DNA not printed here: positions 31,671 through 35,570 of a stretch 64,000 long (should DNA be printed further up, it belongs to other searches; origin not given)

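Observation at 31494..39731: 2745-aa polyvalent protein at the internal-virion/ejection locus, mostly made of unassigned modules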

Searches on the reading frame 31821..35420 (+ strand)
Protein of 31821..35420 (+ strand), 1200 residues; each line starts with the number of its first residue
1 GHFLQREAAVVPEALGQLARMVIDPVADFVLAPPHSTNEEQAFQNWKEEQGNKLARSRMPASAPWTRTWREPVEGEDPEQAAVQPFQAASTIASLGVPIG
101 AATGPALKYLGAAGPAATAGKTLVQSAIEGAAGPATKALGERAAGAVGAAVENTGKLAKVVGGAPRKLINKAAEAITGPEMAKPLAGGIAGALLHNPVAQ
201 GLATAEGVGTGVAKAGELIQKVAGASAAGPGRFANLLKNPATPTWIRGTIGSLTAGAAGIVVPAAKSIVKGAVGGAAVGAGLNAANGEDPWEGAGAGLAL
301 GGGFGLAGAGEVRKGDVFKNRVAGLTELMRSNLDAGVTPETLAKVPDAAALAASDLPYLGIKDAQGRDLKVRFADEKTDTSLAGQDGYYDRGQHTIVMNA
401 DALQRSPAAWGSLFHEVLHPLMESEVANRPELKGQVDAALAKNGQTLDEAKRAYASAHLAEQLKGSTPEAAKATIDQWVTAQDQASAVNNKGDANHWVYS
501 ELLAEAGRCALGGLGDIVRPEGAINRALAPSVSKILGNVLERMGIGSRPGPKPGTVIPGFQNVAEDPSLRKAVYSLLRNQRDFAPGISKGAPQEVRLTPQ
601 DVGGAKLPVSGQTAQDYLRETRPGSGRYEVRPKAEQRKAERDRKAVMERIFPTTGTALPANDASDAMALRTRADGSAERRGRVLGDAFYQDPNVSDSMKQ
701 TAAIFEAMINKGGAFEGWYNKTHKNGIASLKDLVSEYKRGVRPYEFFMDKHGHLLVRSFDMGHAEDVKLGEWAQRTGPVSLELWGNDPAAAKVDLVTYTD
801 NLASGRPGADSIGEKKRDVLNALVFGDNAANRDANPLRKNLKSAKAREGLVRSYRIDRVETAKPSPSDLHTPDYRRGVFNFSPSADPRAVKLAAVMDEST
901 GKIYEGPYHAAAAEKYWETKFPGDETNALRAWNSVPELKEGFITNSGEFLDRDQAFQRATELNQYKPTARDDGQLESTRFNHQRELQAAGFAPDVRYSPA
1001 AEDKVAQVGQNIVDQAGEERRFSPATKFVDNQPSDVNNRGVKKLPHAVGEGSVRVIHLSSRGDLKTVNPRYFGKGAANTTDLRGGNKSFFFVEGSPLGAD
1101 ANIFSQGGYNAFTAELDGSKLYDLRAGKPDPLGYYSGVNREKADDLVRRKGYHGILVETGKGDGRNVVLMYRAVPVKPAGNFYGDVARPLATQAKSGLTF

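Call 44: search_protein_representatives(protein=window:31821-35420:+)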
Query: 1200 residues. Proteins with E-value up to 0.001 (for the whole library): 378; up to 1e-10: 245; up to 1e-30: 109. The best 150 are listed.
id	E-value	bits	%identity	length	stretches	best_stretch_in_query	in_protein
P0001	0.0e+00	2679.1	100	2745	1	1-1200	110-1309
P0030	1.2e-221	755.6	47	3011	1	97-1189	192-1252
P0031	2.6e-204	698.1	46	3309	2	137-1007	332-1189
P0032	7.4e-198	676.7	44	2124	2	28-897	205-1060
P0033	4.8e-191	654.2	43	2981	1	38-966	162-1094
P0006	2.9e-189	648.3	43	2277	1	39-1190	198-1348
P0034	3.1e-180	618.4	44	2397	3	117-887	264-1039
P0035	2.6e-159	549.1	43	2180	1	122-973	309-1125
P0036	1.7e-152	526.5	42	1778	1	2-905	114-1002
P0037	6.6e-145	501.4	39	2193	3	75-885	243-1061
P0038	1.3e-136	473.9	40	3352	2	119-972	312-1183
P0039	3.8e-122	426.0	37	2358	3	31-908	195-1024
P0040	5.4e-120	418.9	36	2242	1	38-921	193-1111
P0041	4.3e-118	412.6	37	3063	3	26-885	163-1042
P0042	3.5e-109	383.0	33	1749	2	82-888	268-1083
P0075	1.0e-52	196.0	32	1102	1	130-886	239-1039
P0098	1.4e-40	155.9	43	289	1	939-1187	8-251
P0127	3.0e-33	131.6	28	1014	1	137-888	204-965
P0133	1.8e-31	125.6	54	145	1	880-994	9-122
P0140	1.1e-28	116.4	46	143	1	1054-1181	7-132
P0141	1.1e-28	116.4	47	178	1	1039-1188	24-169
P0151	3.4e-26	108.2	45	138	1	1044-1178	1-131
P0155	4.1e-25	104.6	48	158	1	1044-1178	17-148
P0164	2.4e-22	95.4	44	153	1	1042-1175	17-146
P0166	4.3e-22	94.6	46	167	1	764-903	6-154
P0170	1.2e-20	89.9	31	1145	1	129-884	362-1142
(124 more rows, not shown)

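Call 46: search_protein_families(library=pfam, proteins=[P0140, P0141, P0151, P0155, P0164, P0133, P0166, P0127, P0075, P0098], max_evalue=0.1)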
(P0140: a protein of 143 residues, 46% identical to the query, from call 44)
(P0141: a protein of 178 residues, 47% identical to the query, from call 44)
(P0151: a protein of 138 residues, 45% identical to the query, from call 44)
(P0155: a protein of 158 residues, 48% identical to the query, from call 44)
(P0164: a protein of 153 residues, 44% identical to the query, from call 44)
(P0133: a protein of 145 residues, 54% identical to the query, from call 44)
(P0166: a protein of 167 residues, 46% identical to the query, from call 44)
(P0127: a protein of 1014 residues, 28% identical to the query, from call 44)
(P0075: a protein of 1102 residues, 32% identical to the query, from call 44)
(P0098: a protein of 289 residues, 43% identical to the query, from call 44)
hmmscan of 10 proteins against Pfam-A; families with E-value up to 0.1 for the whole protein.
P0140 (143 aa): 1 family
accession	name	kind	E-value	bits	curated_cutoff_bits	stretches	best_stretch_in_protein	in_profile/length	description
PF18760.7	ART-PolyVal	-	0.093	13.9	31.2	0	79-126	81-129/140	ADP-Ribosyltransferase in polyvalent proteins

P0141 (178 aa): 0 families

P0151 (138 aa): 0 families

P0155 (158 aa): 0 families

P0164 (153 aa): 0 families

P0133 (145 aa): 0 families

P0166 (167 aa): 0 families

P0127 (1014 aa): 0 families

P0075 (1102 aa): 1 family
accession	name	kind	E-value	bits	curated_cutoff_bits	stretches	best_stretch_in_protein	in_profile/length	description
PF20573.4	DUF6782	-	0.0055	16.4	27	1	499-538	61-101/241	Putative metallopeptidase family (DUF6782)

P0098 (289 aa): 1 family
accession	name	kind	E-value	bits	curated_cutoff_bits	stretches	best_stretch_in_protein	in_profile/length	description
PF18760.7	ART-PolyVal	-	0.00082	20.6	31.2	1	207-243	95-133/140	ADP-Ribosyltransferase in polyvalent proteins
